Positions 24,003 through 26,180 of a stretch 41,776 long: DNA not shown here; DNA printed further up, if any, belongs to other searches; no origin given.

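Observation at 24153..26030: Single-polypeptide fusion of a secreted multicopper oxidase to a ZIP metal permease: candidate oxidase-coupled metal transporter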

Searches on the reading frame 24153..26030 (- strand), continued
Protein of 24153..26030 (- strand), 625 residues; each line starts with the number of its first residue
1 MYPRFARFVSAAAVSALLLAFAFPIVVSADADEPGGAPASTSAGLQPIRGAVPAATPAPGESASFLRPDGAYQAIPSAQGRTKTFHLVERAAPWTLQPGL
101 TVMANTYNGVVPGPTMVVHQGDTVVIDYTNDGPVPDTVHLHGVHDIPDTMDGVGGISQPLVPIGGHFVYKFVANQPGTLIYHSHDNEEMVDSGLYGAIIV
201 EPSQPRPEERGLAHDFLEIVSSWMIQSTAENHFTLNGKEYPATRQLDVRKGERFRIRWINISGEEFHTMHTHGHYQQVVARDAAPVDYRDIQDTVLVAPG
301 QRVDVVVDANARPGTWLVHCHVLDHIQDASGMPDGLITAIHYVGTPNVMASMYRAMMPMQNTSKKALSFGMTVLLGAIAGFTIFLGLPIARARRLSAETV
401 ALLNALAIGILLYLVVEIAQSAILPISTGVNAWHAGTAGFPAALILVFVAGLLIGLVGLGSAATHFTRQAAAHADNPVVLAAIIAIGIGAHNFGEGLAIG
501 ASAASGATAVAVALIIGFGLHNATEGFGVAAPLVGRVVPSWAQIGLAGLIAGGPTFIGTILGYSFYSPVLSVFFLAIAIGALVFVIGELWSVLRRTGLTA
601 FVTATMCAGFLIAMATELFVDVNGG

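Call 46: find_homologous_proteins(query=A3, max_evalue=0.00001)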
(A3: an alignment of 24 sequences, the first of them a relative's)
Query A3 (24 sequences) (265 aa, profile of the alignment): 8000 proteins with E <= 0.00001 among 8000 candidates; the best 120 are listed.
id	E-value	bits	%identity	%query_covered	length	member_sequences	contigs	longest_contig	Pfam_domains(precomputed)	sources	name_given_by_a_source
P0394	2.4e-100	353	58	100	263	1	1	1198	PF02535.29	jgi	jgi:ZIP family zinc transporter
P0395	1.4e-99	351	-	-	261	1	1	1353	PF02535.29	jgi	jgi:ZIP family zinc transporter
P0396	2.8e-99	350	52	100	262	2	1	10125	PF02535.29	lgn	-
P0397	3.1e-99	350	51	100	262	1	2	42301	PF02535.29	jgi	jgi:ZIP family zinc transporter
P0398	1.3e-98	348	56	100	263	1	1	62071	PF02535.29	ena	-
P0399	1.3e-98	348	51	100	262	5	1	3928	PF02535.29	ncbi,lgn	-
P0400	2.1e-98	347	53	100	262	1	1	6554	PF02535.29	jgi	-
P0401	2.2e-98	347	47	97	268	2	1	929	PF02535.29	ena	-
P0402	2.3e-98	347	52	100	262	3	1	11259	PF02535.29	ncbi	-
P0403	2.3e-98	347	51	100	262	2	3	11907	PF02535.29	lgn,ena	-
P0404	3.2e-98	346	53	100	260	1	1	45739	PF02535.29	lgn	-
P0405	3.5e-98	346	53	100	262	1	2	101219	PF02535.29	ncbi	-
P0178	3.6e-98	346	-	-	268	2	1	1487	PF02535.29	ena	-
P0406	5.2e-98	346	54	100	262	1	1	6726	PF02535.29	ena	-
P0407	5.3e-98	346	54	100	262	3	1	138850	PF02535.29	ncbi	-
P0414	1.4e-97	344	55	100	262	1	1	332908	PF02535.29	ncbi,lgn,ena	-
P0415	1.6e-97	344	48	96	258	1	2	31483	PF02535.29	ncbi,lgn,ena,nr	ncbi:MAG TPA: ZIP family metal transporter [Candidatus Nanoarchaeia archaeon]|nr:ZIP family metal tr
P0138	2.9e-97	343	100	100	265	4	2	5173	PF02535.29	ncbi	-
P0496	6.2e-95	336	54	100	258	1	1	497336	PF02535.29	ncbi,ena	-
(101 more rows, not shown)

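Call 47: find_encoding_contigs(protein=P0414, flank=4000, max_places=2)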
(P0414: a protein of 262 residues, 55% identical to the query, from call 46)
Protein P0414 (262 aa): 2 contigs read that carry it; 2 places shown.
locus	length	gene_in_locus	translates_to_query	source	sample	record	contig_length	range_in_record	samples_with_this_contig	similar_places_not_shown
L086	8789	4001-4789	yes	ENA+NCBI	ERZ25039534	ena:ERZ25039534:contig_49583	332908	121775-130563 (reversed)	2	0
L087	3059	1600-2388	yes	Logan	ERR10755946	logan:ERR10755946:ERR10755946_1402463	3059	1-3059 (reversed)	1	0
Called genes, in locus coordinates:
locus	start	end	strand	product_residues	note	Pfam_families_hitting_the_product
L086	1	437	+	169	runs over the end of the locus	-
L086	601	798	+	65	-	-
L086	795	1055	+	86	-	-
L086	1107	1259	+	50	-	-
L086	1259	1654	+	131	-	PF00456:Transketolase_N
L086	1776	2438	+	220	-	-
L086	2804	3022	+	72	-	-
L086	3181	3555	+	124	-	-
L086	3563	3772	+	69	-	-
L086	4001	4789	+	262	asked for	PF02535:Zip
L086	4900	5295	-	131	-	PF04978:MST (weak), PF12867:DinB_2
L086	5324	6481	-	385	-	PF01385:OrfB_IS605, PF07282:Cas12f1-like_TNB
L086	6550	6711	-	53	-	PF03869:Arc (weak)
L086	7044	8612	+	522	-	PF01171:ATP_bind_3, PF11734:TilS_C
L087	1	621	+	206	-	?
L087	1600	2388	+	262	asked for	PF02535:Zip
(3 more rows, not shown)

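Call 48: find_encoding_contigs(protein=P0415, flank=4000, max_places=2)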
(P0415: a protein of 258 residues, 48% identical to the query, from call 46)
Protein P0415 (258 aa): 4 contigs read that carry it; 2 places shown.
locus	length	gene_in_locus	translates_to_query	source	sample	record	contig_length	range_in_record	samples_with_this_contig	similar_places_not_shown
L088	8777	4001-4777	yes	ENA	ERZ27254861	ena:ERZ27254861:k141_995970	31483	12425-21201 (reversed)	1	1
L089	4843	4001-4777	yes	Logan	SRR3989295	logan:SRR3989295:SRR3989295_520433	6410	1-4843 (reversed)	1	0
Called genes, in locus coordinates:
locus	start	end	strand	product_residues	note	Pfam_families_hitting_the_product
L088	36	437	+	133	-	PF01467:CTP_transf_like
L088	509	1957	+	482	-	PF01546:Peptidase_M20, PF07687:M20_dimer (weak)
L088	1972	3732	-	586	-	PF04675:DNA_ligase_A_N, PF01068:DNA_ligase_A_M, PF04679:DNA_ligase_A_C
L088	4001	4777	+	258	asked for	PF02535:Zip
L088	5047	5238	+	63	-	-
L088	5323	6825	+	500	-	PF02789:Peptidase_M17_N, PF00883:Peptidase_M17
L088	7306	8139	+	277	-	PF01564:Spermine_synth (weak)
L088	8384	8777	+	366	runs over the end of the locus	PF03463:eRF1_1, PF18854:baeRF_family10, PF03464:eRF1_2, PF18859:acVLRF1, PF03465:eRF1_3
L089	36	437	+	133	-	PF01467:CTP_transf_like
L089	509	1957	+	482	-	PF01546:Peptidase_M20, PF07687:M20_dimer (weak)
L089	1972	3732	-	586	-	PF04675:DNA_ligase_A_N, PF01068:DNA_ligase_A_M, PF04679:DNA_ligase_A_C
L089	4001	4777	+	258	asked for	PF02535:Zip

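Call 49: find_encoding_contigs(protein=P0496, flank=4000, max_places=2)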
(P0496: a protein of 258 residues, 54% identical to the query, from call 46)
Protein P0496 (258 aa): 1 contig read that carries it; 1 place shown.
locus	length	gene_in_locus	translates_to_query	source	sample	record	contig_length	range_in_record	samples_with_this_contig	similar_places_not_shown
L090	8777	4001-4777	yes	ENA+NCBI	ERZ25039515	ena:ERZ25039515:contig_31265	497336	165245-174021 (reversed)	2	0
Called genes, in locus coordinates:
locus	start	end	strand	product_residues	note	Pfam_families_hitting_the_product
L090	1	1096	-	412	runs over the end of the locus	PF01637:ATPase_2 (weak), PF13401:AAA_22 (faint), PF13173:AAA_14, PF13635:DUF4143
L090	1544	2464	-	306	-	PF02628:COX15-CtaA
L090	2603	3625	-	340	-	PF04185:Phosphoesterase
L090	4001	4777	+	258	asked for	PF02535:Zip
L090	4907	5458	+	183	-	PF01209:Ubie_methyltran, PF13489:Methyltransf_23, PF01135:PCMT (weak), PF02353:CMAS (weak), PF13847:Methyltransf_31, PF08241:Methyltransf_11, PF08242:Methyltransf_12, PF13649:Methyltransf_25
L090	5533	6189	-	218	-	PF01209:Ubie_methyltran, PF13489:Methyltransf_23, PF13847:Methyltransf_31, PF08241:Methyltransf_11, PF08242:Methyltransf_12, PF13649:Methyltransf_25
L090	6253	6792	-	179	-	PF03551:PadR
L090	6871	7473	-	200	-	PF01209:Ubie_methyltran (faint), PF13489:Methyltransf_23, PF13649:Methyltransf_25, PF13847:Methyltransf_31, PF08241:Methyltransf_11, PF08242:Methyltransf_12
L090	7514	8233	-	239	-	PF04140:ICMT (weak), PF04191:PEMT (weak)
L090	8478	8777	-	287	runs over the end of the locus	PF04072:LCM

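Call 50: predict_structure(alignment_id=A1)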
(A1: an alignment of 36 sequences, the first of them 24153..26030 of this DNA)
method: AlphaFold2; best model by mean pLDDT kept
length: 625 residues; sequences in the alignment: 36
mean_pLDDT: 70.6   pTM: 0.48
mean pLDDT of the five models: 70.6, 69.7, 68.9, 64.0, 62.6
residues with pLDDT >= 90: 23; 70-90: 370; 50-70: 129; < 50: 103
segments of 3 or more residues with pLDDT < 50: 23-61, 146-157, 187-191, 223-242, 322-335, 357-363
pLDDT, mean of each block of 10 residues (from residue 1): 73 81 44 29 34 39 59 75 84 61 71 81 86 78 50 45 81 80 58 72 83 77 44 44 69 81 58 62 65 64 79 69 42 54 75 52 63 84 80 78 85 85 81 62 94 83 70 73 79 84 76 75 79 75 86 89 86 87 81 82 90 79 58
secondary structure, 60 per line:
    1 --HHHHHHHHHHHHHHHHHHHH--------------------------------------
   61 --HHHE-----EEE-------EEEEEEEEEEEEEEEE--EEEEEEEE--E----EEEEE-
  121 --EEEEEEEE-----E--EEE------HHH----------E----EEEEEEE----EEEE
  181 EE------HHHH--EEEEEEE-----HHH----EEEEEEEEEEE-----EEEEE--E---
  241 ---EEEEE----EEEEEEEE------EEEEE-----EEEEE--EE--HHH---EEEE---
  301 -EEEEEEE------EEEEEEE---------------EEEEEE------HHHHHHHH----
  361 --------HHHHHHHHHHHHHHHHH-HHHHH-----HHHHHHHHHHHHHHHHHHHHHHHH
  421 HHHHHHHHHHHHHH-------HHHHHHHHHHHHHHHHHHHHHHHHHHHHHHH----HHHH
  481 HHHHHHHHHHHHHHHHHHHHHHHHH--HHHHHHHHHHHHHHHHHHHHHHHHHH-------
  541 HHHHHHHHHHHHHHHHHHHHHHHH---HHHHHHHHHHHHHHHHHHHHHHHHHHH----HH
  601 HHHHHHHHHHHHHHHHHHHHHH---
elements in order: H3-22 E72-74 E82-97 E100-107 E115-119 E123-130 E139-141 E166-172 E177-182 H189-192 E195-201 E214-224 E230-234 E244-248 E253-260 E267-271 E277-281 E294-297 E302-308 E315-321 E337-342 H349-356 H369-385 H387-391 H397-434 H442-472 H477-505 H508-533 H541-564 H568-594 H599-622

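Call 53: fold_search(model_id=the predicted structure, library=pdb)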
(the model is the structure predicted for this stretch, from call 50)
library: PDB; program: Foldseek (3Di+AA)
matches with E <= 10: 1144; with E <= 0.001: 568
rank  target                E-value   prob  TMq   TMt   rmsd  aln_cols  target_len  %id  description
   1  2zwn_B                1.1e-20  1.00  0.37  0.71   3.6       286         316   35  Crystal structure of the novel two-domain type laccase from a metagenome (released 2009-04-07)
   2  2zwn_A                2.3e-20  1.00  0.37  0.70   3.7       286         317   35  Crystal structure of the novel two-domain type laccase from a metagenome (released 2009-04-07)
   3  3g5w_A                1.4e-19  1.00  0.37  0.68   4.0       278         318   32  Crystal structure of Blue Copper Oxidase from Nitrosomonas europaea (released 2009-02-17)
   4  3gdc_A                1.6e-19  1.00  0.36  0.74   3.9       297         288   26  Crystal structure of multicopper oxidase (released 2010-03-09)
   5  3gdc_C                3.4e-19  1.00  0.36  0.73   4.2       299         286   24  Crystal structure of multicopper oxidase (released 2010-03-09)
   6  3gdc_B                9.3e-19  1.00  0.36  0.74   4.1       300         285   24  Crystal structure of multicopper oxidase (released 2010-03-09)
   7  7rab_A                7.9e-18  1.00  0.37  0.72   4.2       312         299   23  Crystal structure of a dodecameric multicopper oxidase from M. hydrothermalis in a cubic lattice (released 2021-10-20)
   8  9cck_A                1.2e-17  1.00  0.33  0.49   7.2       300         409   22  Multi-copper oxidase with a C-terminal cupredoxin domain from Nitrosopumilus maritimus (released 2025-02-05)
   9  9cck_C                1.4e-17  1.00  0.33  0.63   7.8       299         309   23  Multi-copper oxidase with a C-terminal cupredoxin domain from Nitrosopumilus maritimus (released 2025-02-05)
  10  7rab_F                5.0e-17  1.00  0.37  0.72   4.2       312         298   23  Crystal structure of a dodecameric multicopper oxidase from M. hydrothermalis in a cubic lattice (released 2021-10-20)
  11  6w2k_A                1.1e-16  1.00  0.35  0.48   5.7       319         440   23  Crystal structure of laccase from Thermus thermophilus HB27 in reducing conditions (Na2,S2,O2, 20 min) (released 2021-03-10)
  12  2xu9                  1.2e-16  1.00  0.34  0.47   5.6       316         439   23  Crystal structure of Laccase from Thermus thermophilus HB27 (released 2011-10-26)
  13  9cpm                  1.2e-16  1.00  0.34  0.49   5.4       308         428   23  Thermus thermophilus HB27 laccase (Tth-Lac) mutant with partial deletion of beta-hairpin sequence (released 2025-02-05)
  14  1zpu_A                1.6e-16  1.00  0.36  0.42   3.8       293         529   19  Crystal Structure of Fet3p, a Multicopper Oxidase that Functions in Iron Import (released 2005-10-04)
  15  6wcn                  1.7e-16  1.00  0.35  0.47   6.4       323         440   23  Crystal structure of Laccase from Thermus thermophilus HB27 with an open conformation of beta-hairpin (Average deposited (released 2021-03-31)
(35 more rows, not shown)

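Call 62: search_protein_families(library=pfam, proteins=[L069:6242-7357:+, L069:7357-7917:+], max_evalue=1)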
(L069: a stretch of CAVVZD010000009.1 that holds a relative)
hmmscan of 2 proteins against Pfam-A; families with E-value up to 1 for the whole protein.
L069:6242-7357:+ (371 aa): 1 family
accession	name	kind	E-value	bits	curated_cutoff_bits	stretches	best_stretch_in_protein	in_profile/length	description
PF04338.18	DUF481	-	0.28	11.6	21.1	1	304-340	57-93/210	Protein of unknown function, DUF481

L069:7357-7917:+ (186 aa): 1 family
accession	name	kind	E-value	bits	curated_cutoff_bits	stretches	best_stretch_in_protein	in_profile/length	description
PF04264.18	YceI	-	7e-32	111.3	23.7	1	30-184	3-149/150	YceI-like domain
